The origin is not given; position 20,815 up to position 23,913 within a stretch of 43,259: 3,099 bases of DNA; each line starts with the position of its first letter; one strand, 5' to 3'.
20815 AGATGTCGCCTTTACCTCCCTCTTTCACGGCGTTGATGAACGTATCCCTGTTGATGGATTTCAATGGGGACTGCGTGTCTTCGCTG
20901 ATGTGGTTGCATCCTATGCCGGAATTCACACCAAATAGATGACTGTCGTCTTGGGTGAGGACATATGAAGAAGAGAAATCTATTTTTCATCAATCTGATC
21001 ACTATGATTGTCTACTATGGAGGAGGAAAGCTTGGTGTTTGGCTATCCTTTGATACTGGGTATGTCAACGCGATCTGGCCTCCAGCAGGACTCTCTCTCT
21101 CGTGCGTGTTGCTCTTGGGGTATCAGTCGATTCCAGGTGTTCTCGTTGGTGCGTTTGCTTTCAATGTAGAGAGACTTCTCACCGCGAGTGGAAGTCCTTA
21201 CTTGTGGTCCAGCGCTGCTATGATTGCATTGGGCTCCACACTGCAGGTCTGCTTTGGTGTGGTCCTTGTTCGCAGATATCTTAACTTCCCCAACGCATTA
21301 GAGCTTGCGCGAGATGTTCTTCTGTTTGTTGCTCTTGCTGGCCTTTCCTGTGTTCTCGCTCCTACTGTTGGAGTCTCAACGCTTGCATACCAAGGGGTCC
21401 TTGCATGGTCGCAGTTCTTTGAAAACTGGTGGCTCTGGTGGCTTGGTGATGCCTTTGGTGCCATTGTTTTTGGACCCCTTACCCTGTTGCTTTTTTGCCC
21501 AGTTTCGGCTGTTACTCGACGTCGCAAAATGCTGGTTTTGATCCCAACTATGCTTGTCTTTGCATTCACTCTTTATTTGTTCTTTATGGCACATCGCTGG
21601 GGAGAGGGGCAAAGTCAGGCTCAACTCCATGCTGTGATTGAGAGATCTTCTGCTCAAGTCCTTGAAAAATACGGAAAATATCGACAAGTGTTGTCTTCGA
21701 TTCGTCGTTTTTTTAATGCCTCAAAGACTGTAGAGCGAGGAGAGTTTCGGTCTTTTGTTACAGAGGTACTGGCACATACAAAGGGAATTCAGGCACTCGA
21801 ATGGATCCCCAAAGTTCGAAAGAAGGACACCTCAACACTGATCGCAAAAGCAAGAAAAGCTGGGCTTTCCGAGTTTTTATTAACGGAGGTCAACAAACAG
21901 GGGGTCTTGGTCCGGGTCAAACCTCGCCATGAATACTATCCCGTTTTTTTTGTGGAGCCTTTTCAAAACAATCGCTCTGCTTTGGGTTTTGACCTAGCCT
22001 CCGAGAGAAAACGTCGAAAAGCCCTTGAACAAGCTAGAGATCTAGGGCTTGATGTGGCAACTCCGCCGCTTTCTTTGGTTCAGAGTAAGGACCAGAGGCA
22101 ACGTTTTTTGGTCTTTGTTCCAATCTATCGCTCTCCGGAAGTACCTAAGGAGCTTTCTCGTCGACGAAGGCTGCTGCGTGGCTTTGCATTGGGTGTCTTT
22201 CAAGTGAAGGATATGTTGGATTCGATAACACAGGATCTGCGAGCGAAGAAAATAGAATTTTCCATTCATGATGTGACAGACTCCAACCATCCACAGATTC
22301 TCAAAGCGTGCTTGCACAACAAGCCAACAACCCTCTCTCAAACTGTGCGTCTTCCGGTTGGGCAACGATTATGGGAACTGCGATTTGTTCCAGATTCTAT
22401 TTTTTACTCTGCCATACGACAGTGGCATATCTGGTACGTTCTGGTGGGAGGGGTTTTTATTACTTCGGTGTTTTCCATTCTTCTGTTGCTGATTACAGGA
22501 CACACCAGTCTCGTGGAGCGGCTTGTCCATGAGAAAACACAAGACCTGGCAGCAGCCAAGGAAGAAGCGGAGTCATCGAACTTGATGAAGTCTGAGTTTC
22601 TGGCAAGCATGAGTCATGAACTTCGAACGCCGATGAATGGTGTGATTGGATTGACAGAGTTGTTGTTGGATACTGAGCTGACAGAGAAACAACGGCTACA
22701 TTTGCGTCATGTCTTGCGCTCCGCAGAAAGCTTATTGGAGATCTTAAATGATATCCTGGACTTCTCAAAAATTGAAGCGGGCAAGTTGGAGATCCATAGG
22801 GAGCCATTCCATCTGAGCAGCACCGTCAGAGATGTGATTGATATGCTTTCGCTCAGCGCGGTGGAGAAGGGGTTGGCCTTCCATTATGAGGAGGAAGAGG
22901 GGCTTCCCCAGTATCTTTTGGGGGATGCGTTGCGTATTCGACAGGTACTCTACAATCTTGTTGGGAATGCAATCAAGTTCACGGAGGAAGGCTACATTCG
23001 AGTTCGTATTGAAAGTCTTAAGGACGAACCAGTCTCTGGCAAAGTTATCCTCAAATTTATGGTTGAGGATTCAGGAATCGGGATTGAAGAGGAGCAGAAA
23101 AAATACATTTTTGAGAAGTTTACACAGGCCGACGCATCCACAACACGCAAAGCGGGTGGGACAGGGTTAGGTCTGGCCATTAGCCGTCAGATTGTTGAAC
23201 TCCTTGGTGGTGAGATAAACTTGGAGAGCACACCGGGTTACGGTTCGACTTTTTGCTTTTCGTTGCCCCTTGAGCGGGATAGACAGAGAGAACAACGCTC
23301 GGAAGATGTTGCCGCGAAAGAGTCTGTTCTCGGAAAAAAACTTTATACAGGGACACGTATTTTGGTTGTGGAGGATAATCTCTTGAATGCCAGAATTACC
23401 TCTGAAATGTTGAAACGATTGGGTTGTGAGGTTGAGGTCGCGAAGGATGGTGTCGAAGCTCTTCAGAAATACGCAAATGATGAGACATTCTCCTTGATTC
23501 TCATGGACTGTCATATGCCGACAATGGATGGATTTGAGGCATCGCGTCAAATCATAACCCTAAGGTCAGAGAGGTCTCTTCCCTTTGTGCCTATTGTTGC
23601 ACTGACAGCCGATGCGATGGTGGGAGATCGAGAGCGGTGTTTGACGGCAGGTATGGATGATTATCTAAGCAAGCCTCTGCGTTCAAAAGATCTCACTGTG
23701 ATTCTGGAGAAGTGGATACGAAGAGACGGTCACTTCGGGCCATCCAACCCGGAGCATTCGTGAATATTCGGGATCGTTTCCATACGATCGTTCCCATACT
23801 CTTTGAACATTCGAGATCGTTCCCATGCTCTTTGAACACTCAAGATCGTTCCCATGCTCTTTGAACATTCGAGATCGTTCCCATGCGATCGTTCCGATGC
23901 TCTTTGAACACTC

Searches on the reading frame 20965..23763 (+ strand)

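Call 15: search_protein_families(library=pfam, proteins=[window:20965-23763:+])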
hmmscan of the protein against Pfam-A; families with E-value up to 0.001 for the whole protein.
window:20965-23763:+ (932 aa): 6 families
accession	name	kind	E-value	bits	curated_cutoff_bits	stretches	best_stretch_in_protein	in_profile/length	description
PF03924.19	CHASE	-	4.7e-47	160.6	25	1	255-446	2-188/189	CHASE domain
PF02518.31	HATPase_c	-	6.5e-31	107.5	26.4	1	653-770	1-110/111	Histidine kinase-, DNA gyrase B-, and HSP90-like ATPase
PF00072.30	Response_reg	-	3.2e-24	85.7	30.2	1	799-913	1-109/111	Response regulator receiver domain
PF05231.19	MASE1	-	1.7e-22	80.3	29.8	1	21-208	13-204/299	MASE1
PF00512.31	HisKA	-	2.9e-21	75.7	26.9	1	541-606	1-66/66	His Kinase A (phospho-acceptor) domain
PF24896.1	Receiver_CRE1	-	5.2e-06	27.2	27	1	794-916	4-133/136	AHK4/CRE1/WOL first receiver domain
